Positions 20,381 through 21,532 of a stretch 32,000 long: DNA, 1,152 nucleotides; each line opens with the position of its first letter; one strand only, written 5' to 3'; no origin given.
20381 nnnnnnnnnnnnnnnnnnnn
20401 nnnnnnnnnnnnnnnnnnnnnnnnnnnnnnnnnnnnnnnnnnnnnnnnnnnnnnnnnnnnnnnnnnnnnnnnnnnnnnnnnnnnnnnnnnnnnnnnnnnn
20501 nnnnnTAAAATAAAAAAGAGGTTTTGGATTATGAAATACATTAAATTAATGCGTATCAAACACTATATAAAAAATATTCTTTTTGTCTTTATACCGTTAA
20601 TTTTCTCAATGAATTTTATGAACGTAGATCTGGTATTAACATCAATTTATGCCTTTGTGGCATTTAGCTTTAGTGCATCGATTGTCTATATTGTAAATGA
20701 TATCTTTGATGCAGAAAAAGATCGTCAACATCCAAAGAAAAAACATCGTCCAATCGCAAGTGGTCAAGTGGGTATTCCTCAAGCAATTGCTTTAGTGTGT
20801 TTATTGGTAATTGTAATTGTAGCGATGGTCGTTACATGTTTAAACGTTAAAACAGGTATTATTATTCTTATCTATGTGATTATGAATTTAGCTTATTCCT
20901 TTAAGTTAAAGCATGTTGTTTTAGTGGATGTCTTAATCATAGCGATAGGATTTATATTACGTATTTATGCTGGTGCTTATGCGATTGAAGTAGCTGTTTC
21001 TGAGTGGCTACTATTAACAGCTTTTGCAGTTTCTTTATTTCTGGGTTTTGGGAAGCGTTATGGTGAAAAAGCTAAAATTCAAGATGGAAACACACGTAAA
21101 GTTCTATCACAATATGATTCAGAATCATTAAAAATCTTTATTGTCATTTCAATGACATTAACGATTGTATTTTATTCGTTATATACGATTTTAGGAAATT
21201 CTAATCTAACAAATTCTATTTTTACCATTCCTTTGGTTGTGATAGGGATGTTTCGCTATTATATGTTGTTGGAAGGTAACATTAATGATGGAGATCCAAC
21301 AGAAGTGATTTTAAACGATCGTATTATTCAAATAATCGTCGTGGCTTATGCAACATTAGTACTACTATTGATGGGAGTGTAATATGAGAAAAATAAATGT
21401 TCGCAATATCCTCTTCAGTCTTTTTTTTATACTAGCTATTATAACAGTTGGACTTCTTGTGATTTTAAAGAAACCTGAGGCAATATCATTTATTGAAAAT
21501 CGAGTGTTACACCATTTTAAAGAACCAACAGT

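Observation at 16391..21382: YfhO plus an unknown polytopic protein plus a UbiA-type phosphoribosyltransferase in one operon: a PRPP-fed variant of the three-component surface-glycosylation scheme?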

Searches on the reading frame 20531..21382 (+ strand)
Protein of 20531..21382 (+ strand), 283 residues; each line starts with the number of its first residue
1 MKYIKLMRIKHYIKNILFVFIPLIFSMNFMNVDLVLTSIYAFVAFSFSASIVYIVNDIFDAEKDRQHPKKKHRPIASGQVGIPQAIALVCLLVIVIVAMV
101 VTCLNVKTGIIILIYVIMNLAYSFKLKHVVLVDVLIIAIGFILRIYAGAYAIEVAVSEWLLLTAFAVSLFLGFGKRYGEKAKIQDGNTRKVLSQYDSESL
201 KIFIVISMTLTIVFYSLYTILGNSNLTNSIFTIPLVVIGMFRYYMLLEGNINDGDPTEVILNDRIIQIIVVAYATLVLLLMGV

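Call 4: search_protein_families(library=pfam, proteins=[window:20531-21382:+], max_evalue=0.01)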
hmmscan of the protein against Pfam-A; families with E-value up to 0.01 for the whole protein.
window:20531-21382:+ (283 aa): 1 family
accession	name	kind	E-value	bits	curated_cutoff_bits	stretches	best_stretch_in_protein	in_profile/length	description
PF01040.23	UbiA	-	5e-24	85.4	34.2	1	37-247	21-232/250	UbiA prenyltransferase family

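Call 5: search_protein_families(library=ncbifam, proteins=[window:20531-21382:+], max_evalue=0.01)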
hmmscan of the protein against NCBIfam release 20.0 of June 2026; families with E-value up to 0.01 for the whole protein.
window:20531-21382:+ (283 aa): 14 families
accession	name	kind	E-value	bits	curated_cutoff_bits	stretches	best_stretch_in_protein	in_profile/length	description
NF008977.0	PRK12324.1-2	equivalog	1.8e-67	227.9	234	1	2-281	4-287/297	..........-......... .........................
NF008978.0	PRK12324.1-4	equivalog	1.4e-60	205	207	1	3-279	35-317/322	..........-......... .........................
NF006088.0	PRK08238.1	equivalog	1.9e-54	185.1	351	1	2-278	194-477/482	UbiA family prenyltransferase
NF008976.0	PRK12324.1-1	equivalog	1.4e-50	172.4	474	1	4-276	22-298/306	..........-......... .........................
NF009523.0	PRK12884.1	equivalog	1.4e-13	50.7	269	1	3-237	7-234/279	prenyltransferase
TIGR01474.1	ubiA_proteo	equivalog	8.1e-11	41.9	275.45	1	2-253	3-255/282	4-hydroxybenzoate octaprenyltransferase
TIGR01473.1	cyoE_ctaB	equivalog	3.5e-08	33.6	210.3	1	2-140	2-140/281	heme o synthase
NF009516.0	PRK12875.1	equivalog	8.5e-08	31.6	205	1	8-134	25-154/292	prenyltransferase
TIGR01475.1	ubiA_other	subfamily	4.5e-07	29.6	180.8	1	2-174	4-175/282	UbiA-like polyprenyltransferase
NF009514.0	PRK12873.1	equivalog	3.2e-06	26.7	246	1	49-221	60-238/297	4-hydroxybenzoate polyprenyltransferase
NF009609.0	PRK13106.1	equivalog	0.00011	21.7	349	1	3-152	18-163/301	prenyltransferase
NF009526.0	PRK12888.1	equivalog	0.0007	19.1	364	1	3-238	18-252/301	4-hydroxybenzoate octaprenyltransferase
NF003349.0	PRK04375.1-2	equivalog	0.0011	18.2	246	1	16-136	40-160/318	heme o synthase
NF009524.0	PRK12886.1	equivalog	0.0025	17.2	387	1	2-241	10-245/291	prenyltransferase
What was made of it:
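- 20531..21382 (+): UbiA-superfamily polyprenyl-phosphate 5-phosphoribosyltransferase (PPPRS/DPPRS type). NF008977 227.9 bits; non-phosphoribosyltransferase UbiA models 51 bits or less (call 5).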

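Call 17: find_homologous_proteins(query=window:20531-21382:+)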
Query window:20531-21382:+ (283 aa): 1275 proteins with E <= 0.001 among 3916 candidates; the best 120 are listed.
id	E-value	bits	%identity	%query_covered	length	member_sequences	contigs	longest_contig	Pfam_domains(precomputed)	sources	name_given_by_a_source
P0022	4.3e-169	579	99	100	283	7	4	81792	PF01040.24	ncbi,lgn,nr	ncbi:MAG: UbiA prenyltransferase family protein [Erysipelotrichaceae bacterium]|nr:UbiA prenyltransf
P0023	3.6e-111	389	68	97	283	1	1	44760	PF01040.24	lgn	-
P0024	3.6e-106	373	65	95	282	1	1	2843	PF01040.24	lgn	-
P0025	1.4e-103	364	65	98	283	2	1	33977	PF01040.24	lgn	-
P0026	2.8e-102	360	63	99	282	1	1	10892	PF01040.24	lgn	-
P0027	3.7e-101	356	62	99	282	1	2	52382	PF01040.24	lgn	-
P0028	5.7e-100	352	60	99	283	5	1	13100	PF01040.24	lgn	-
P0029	8.6e-98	345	60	99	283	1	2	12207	PF01040.24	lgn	-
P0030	8.0e-97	342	59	97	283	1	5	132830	PF01040.24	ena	-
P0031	1.7e-96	341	58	97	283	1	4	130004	PF01040.24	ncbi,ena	-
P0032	7.9e-88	313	55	99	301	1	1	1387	PF01040.24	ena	-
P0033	4.3e-87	310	54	97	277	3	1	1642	PF01040.24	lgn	-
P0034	4.8e-87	310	55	97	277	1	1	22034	PF01040.24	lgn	-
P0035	5.4e-87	310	56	99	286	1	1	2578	PF01040.24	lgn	-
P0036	9.5e-86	306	54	97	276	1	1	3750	PF01040.24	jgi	jgi:4-hydroxybenzoate polyprenyltransferase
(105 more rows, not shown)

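Call 18: search_solved_structures(query=window:20531-21382:+, max_evalue=0.001, show_alignments=1)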
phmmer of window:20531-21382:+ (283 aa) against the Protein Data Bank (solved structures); distinct sequences matched with E-value up to 0.001: 3.
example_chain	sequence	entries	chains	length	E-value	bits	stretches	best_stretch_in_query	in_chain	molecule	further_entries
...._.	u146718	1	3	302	1.7e-42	149.3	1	4-276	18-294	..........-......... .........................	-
8j8k_A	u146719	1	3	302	2.2e-32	116.1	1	4-276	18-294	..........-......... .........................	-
4od4_A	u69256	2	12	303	0.00053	23.1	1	4-123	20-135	4-hydroxybenzoate octaprenyltransferase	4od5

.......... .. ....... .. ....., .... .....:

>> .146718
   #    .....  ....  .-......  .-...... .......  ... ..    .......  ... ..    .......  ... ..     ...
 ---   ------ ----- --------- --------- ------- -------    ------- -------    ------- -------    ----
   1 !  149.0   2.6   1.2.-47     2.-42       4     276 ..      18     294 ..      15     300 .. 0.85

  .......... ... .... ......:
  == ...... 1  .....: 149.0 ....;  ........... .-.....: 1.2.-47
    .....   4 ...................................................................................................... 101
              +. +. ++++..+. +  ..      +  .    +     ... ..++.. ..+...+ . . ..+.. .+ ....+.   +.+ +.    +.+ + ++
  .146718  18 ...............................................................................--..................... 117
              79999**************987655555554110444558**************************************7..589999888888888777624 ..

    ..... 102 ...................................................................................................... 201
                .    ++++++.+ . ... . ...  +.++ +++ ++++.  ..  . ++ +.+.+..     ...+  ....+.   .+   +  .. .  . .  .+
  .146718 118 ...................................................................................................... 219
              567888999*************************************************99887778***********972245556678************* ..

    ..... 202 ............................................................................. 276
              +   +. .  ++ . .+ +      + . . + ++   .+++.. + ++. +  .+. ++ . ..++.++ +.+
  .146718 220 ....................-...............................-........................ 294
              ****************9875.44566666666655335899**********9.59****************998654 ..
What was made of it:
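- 20531..21382 (+): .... at E 1.7e-42 (call 18).
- On Rv3806c-type polyprenyl-phosphate 5-phosphoribosyltransferase branch of UbiA: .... at E 1.7e-42 (residues 4-276 against 18-294), compared with 4od4 at 5e-4 (call 18).
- Full-length match to Rv3806c (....) at E 1.7e-42, against 5e-4 for 4od4 (call 18).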

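Call 51: search_dna_similar(query=window:20531-21382:+, collection=phages, mode=protein, max_rows=15)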
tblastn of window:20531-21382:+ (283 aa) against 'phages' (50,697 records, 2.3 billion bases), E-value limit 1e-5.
Records with a match: 1; places in all: 1; records where one place covers at least 80% of the query: 1.
Best place of each record, by identity: <60% 1.
By first word of the organism name: Bacteriophage 1.
By host as written in the record: - 1.
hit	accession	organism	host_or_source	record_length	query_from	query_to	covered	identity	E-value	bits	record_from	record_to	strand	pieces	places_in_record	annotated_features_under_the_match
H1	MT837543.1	Bacteriophage sp.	human fecal samples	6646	4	280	98%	35.3%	3e-40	154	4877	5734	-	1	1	record has no annotation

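Call 62: find_related_loci(query=A3, collection=metagenome_contigs, flank=10000)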
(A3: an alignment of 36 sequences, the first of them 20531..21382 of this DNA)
Query A3 (283 aa) in metagenome_contigs; peptide patterns used: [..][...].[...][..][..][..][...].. (x = any residue, [..] = any of these).
600 stretches matched a pattern (row limit reached: there are more); 565 encode a relative of the query (tblastn E <= 1e-3); the best 80 are kept; 80 distinct loci.
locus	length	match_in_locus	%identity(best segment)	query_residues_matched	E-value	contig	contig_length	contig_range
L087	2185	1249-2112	47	2-283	2e-76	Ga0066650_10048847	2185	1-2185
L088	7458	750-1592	46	3-282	7e-71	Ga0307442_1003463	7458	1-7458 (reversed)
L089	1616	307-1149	45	2-281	4e-72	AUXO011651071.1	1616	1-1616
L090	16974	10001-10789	46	4-264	2e-68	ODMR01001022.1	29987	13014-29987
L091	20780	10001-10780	45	3-264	9e-68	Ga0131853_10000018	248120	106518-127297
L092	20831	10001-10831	46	5-280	2e-66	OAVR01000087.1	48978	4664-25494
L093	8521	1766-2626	44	3-281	2e-66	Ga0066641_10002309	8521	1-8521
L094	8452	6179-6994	47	4-272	4e-66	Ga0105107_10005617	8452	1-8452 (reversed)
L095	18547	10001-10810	43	4-276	9e-65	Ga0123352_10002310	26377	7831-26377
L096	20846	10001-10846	43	2-281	6e-65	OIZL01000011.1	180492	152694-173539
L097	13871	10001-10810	43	4-276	9e-65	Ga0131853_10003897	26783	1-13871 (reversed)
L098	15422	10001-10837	44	2-281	8e-65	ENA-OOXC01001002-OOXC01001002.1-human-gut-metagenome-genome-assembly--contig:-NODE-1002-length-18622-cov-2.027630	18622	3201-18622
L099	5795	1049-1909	44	3-281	1e-64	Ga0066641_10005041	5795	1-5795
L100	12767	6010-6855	43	2-281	1e-63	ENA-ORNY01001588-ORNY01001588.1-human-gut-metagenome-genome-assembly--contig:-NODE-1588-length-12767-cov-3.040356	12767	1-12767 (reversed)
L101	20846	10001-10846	43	2-281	5e-63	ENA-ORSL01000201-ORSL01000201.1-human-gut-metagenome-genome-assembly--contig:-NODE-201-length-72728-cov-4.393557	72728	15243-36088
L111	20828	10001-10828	42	3-281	9e-62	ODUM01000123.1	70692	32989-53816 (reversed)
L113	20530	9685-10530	44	2-281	1e-61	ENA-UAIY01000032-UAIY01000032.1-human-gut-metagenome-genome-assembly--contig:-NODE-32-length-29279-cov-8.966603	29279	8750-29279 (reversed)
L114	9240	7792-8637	44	2-281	8e-62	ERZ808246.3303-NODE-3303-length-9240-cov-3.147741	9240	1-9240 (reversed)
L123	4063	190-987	42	3-263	2e-60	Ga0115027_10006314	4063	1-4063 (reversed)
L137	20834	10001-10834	42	3-273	2e-59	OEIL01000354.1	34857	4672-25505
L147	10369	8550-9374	39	4-273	2e-57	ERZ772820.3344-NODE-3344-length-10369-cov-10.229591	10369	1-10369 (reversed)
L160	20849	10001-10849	38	4-281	4e-57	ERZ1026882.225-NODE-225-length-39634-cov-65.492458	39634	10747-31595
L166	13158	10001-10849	38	4-281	3e-57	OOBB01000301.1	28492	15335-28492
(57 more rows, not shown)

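Call 65: search_protein_families(library=pfam, proteins=[L147:4370-6313:+, L113:8310-9683:+, L111:3765-5108:+, L113:6073-7602:+, L114:2753-4180:+, L123:1378-3879:+, L137:7786-9954:+, L166:7593-8723:+, L160:8820-9842:+, L087:161-1204:+], max_evalue=0.01)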
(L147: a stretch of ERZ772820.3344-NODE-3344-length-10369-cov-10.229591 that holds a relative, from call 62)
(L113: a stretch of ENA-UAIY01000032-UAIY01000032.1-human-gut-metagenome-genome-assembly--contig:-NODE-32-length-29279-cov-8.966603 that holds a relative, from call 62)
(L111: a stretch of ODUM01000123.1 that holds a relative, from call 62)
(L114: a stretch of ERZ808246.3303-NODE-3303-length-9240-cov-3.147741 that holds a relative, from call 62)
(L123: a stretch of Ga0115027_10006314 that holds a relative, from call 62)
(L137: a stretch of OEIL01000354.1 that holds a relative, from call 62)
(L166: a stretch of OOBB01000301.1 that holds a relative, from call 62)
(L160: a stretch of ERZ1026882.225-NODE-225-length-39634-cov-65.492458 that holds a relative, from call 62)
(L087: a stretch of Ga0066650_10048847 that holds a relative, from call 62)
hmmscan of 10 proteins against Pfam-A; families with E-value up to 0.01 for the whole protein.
L147:4370-6313:+ (647 aa): 2 families
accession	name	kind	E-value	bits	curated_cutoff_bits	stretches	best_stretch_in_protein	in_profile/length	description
PF00884.28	Sulfatase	-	9.5e-28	97.8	25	1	276-554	1-280/301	Sulfatase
PF08019.17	EptA_B_N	-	1.3e-05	25.5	22.3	1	64-165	5-107/152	Phosphoethanolamine transferase EptA/EptB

L113:8310-9683:+ (457 aa): 0 families

L111:3765-5108:+ (447 aa): 4 families
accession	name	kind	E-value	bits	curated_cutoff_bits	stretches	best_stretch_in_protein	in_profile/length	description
PF00005.33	ABC_tran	-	1.6e-25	90.7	25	1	45-177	1-136/137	ABC transporter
PF14524.12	Wzt_C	-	6.6e-21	75.2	30.4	1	299-431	6-141/143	Wzt C-terminal domain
PF13555.12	AAA_29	-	0.00015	21.9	27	1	46-83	13-50/61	P-loop containing region of AAA domain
PF13304.12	AAA_21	-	0.0019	18.8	27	1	59-76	3-20/304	AAA domain, putative AbiEii toxin, Type IV TA system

L113:6073-7602:+ (509 aa): 2 families
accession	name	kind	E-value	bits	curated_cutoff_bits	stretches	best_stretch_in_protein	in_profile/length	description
PF12673.12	SipL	-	3.5e-36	123.7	23.6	2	37-116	1-77/78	SipL, SPOCS domain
PF01476.26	LysM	-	7.6e-06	26.2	20.9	1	470-501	6-37/43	LysM domain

L114:2753-4180:+ (475 aa): 7 families
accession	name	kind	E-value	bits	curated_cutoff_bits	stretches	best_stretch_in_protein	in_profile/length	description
PF13306.12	LRR_5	-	2.2e-09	37.7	27.7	2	294-407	6-111/127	BspA type Leucine rich repeat region (6 copies)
PF06705.16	SF-assemblin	-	3.1e-05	23.9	30.6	1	147-217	69-139/247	SF-assemblin/beta giardin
PF03382.20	DUF285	-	0.00027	21.1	25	0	316-400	3-89/120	Mycoplasma protein of unknown function, DUF285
PF15905.10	HMMR_N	-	0.0005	20.1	30.1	1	144-223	241-318/330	Hyaluronan mediated motility receptor N-terminal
PF12799.13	LRR_4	-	0.0012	19.4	27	0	301-341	2-43/44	Leucine Rich repeats (2 copies)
PF13855.12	LRR_8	-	0.0016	18.6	27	0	342-378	19-55/61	Leucine rich repeat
PF25764.1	KIF21A_4th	-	0.0091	16.1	33.1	0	146-223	48-121/183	KIF21A-like domain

L123:1378-3879:+ (833 aa): 37 families (the best 25 are shown)
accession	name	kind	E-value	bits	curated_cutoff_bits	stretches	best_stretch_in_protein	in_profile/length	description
PF07724.20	AAA_2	-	6.4e-72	241.4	27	1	541-712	1-165/166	AAA domain (Cdc48 subfamily)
PF17871.7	AAA_lid_9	-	2.4e-34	117.8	22.8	1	348-450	1-103/104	AAA lid domain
PF02861.25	Clp_N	-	1.8e-31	108.5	20.7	2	17-65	2-50/53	Clp amino terminal domain, pathogenicity island component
PF10431.15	ClpB_D2-small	-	3.9e-26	91.3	21.9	1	719-799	1-81/81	C-terminal, D2-small domain, of ClpB protein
PF00004.35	AAA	-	5.2e-24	85.6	21.2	2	210-322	2-110/131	ATPase family associated with various cellular activities (AAA)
PF07728.20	AAA_5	-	1.2e-19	71.1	22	2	546-671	2-129/139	AAA domain (dynein-related subfamily)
PF13191.12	AAA_16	-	2.2e-13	51.5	32.6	1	187-242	2-59/167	AAA ATPase domain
PF00158.32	Sigma54_activat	-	3.4e-12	46.8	20.2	1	544-661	23-138/168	Sigma-54 interaction domain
PF13401.12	AAA_22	-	6.4e-11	43.1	27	2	205-289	4-96/130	AAA domain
PF20720.3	nSTAND3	-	7.1e-10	39.2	27.2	1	195-235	8-46/155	Novel STAND NTPase 3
PF01695.23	IstB_IS21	-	2.6e-08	34.1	24.1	1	192-271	78-153/238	IstB-like ATP binding protein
PF02151.25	UVR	-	9.8e-07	28.8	21.5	1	423-453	2-32/36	UvrB/uvrC motif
PF13238.12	AAA_18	-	1.1e-06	29.5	29.4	0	211-285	3-79/128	AAA domain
PF05621.17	TniB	-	4.2e-06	26.8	22.4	1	197-345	26-185/189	Bacterial TniB protein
PF04851.21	ResIII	-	8e-06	26.3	22.5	0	518-570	8-50/164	Type III restriction enzyme, res subunit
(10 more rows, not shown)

L137:7786-9954:+ (722 aa): 0 families

L166:7593-8723:+ (376 aa): 1 family
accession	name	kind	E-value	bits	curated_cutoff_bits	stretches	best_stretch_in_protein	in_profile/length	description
PF01757.29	Acyl_transf_3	-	1.6e-21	77.2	31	1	12-365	5-325/326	Acyltransferase domain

L160:8820-9842:+ (340 aa): 1 family
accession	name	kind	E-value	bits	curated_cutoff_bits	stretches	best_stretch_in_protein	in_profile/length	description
PF01757.29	Acyl_transf_3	-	3.2e-24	86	31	1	21-319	10-325/326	Acyltransferase domain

L087:161-1204:+ (347 aa): 7 families
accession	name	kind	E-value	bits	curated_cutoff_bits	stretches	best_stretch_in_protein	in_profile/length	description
PF01370.27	Epimerase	-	1.1e-42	146.5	20.9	1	7-227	2-240/240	NAD dependent epimerase/dehydratase family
PF16363.11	GDP_Man_Dehyd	-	1e-27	98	27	1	7-306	1-326/332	GDP-mannose 4,6 dehydratase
PF01073.25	3Beta_HSD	-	1.6e-21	77.1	22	1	7-216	1-231/280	3-beta hydroxysteroid dehydrogenase/isomerase family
PF07993.18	NAD_binding_4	-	1.4e-14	54.3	20.1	1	43-168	60-210/258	Male sterility protein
PF13460.12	NAD_binding_10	-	6.9e-12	46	27.2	1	10-165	1-146/184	NAD(P)H-binding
PF02719.21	Polysacc_synt_2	-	1.2e-10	41.5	20.2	1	7-112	2-128/293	Polysaccharide biosynthesis protein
PF04321.23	RmlD_sub_bind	-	5.2e-10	39.3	27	1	6-155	3-144/287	RmlD substrate binding domain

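Call 78: search_dna_similar(query=window:20531-21382:+, collection=plasmids, mode=protein, max_rows=40)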
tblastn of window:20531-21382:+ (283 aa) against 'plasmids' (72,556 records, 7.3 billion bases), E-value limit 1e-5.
Records with a match: 101; places in all: 101; records where one place covers at least 80% of the query: 74.
Best place of each record, by identity: <60% 101.
By first word of the organism name: Rhizobium 36; Sinorhizobium 5; Vibrio 3; Burkholderia 3; Salipiger 3; Cereibacter 3; Mesorhizobium 3; Sphingomonadaceae 3; Lactococcus 2; Natronococcus 2; and 31 more.
By predicted mobility (MOB-suite, as given by PLSDB): non-mobilizable 70; conjugative 21; mobilizable 10.
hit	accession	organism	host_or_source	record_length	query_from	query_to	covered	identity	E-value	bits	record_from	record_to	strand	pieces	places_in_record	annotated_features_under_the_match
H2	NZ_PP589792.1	Lactococcus sp.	Bacterial culture,Dairy environment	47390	1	283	100%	37.6%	1e-49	182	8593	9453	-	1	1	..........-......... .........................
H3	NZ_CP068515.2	Lactococcus cremoris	Whole organism,Dairy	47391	1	283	100%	37.6%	1e-49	182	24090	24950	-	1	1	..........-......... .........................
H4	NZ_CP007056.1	Halostagnicola larsenii XH-48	-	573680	10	264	90%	39.5%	7e-36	143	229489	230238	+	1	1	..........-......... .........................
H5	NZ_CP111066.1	Chondrinema litorale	Seaweed,red alga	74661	1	267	94%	37.5%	4e-39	152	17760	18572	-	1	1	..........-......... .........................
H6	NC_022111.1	Prevotella sp. oral taxon 299 str. F0039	Homo sapiens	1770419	4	274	96%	36.2%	3e-35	141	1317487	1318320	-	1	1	none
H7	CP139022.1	Flammeovirgaceae bacterium SG7u.111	Seagrass,tissue sample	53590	4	267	93%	36.7%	1e-41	159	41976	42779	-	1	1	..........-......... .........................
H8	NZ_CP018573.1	Marivivens sp. JLT3646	cell culture,shallow-sea hydrothermal ...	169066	5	281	98%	34.9%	5e-42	160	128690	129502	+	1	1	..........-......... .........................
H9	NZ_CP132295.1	Natronococcus sp. AD-5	cell culture,sediment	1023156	4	281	98%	34.6%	2e-38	150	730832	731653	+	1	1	record has no annotation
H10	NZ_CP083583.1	Kovacikia minuta CCNUW1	cell culture,fresh water lake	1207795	3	281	99%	34.0%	3e-35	141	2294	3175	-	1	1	record has no annotation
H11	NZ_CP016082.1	Streptomyces sp. SAT1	Adenophora trachelioides Maxim.,single ...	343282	4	280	98%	33.1%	1e-32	134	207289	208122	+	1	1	UbiA prenyltransferase family protein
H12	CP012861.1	Persicobacter sp. JZB09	cell culture,soil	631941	4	273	95%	33.9%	5e-35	140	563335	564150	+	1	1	record has no annotation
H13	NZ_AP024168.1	Vibrio alfacsensis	-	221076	3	283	99%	32.2%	7e-23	105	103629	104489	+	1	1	UbiA family prenyltransferase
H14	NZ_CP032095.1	Vibrio alfacsensis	Solea senegalensis,whole ...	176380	3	283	99%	32.2%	2e-22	103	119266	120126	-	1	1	UbiA family prenyltransferase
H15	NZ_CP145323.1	Rhodococcus ruber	-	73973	4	273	95%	33.5%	1e-39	153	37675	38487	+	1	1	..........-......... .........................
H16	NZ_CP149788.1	Haloterrigena sp. KLK7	cell culture,salt lake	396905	4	256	89%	35.7%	5e-34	137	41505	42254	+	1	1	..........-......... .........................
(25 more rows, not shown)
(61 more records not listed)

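Call 79: get_annotated_region(hit=H3, flank=9000)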
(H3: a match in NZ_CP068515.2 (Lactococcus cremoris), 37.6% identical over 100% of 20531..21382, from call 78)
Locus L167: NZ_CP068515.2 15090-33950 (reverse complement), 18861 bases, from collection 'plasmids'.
description: Lactococcus cremoris strain F.2.7 plasmid pF27D, complete sequence
organism: Lactococcus cremoris (NCBI taxid 1359)
taxonomy: Bacteria; Bacillota; Bacilli; Lactobacillales; Streptococcaceae; Lactococcus; Lactococcus cremoris
host: -; source: Whole organism,Dairy; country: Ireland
typing (MOB-suite, as given by PLSDB): mobilizable; replicon rep_cluster_414,rep_cluster_556; relaxase MOBP,MOB_Unknown
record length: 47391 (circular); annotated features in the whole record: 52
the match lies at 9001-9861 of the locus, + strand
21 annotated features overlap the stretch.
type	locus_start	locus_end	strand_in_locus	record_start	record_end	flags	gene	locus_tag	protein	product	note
CDS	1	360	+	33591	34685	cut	-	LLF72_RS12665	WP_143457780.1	glycosyltransferase family 1 protein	-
CDS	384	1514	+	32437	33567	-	-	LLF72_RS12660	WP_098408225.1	glycoside hydrolase family 99-like domain-containing protein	-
CDS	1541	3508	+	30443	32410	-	-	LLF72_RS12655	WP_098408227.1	capsular polysaccharide synthesis protein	-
CDS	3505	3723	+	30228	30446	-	-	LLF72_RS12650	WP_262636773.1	hypothetical protein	-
CDS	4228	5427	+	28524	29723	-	-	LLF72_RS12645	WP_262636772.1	O-antigen ligase family protein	-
CDS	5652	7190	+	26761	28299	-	-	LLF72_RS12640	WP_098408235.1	oligosaccharide flippase family protein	-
CDS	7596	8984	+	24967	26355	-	-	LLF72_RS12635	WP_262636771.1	hypothetical protein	-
CDS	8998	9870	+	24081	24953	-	-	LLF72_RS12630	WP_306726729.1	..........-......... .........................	-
CDS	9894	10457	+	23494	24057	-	-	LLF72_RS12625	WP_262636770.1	HAD-IB family phosphatase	GO:0008152 - metabolic process [Evidence IEA]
CDS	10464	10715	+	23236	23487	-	-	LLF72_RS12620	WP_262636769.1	GtrA family protein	GO:0000271 - polysaccharide biosynthetic process [Evidence IEA]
CDS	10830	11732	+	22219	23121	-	-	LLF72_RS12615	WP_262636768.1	phosphodiester glycosidase family protein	-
CDS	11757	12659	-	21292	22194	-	-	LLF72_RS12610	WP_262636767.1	LCP family protein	-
CDS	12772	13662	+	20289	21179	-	-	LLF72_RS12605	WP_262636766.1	IS982-like element IS982B family transposase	GO:0006313 - DNA transposition [Evidence IEA]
CDS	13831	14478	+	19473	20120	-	pcp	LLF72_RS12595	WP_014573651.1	pyroglutamyl-peptidase I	GO:0030163 - protein catabolic process [Evidence IEA]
CDS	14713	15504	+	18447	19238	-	-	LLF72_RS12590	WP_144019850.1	Type 1 glutamine amidotransferase-like domain-containing protein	GO:0006508 - proteolysis [Evidence IEA]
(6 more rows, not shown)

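Call 88: predict_structure(alignment_id=A3)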
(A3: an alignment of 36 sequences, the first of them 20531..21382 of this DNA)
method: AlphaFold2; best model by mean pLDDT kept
length: 283 residues; sequences in the alignment: 36
mean_pLDDT: 91.5   pTM: 0.88
mean pLDDT of the five models: 91.5, 91.0, 90.8, 89.5, 88.9
residues with pLDDT >= 90: 215; 70-90: 54; 50-70: 14; < 50: 0
segments of 3 or more residues with pLDDT < 50: none
pLDDT, mean of each block of 10 residues (from residue 1): 91 82 90 96 95 96 90 95 98 98 97 97 91 94 96 94 96 91 69 90 97 96 81 97 89 74 93 93 86
secondary structure, 60 per line:
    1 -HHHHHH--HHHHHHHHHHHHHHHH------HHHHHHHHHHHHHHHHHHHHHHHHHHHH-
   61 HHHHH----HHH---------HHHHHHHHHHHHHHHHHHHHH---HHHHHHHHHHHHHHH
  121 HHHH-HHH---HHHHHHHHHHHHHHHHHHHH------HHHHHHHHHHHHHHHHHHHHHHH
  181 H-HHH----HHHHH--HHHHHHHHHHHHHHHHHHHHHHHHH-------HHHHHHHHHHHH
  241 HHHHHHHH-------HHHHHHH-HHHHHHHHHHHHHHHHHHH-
elements in order: H2-7 H10-25 H32-59 H61-65 H82-102 H106-124 H132-151 H158-181 H190-194 H197-221 H229-248 H256-262 H264-282
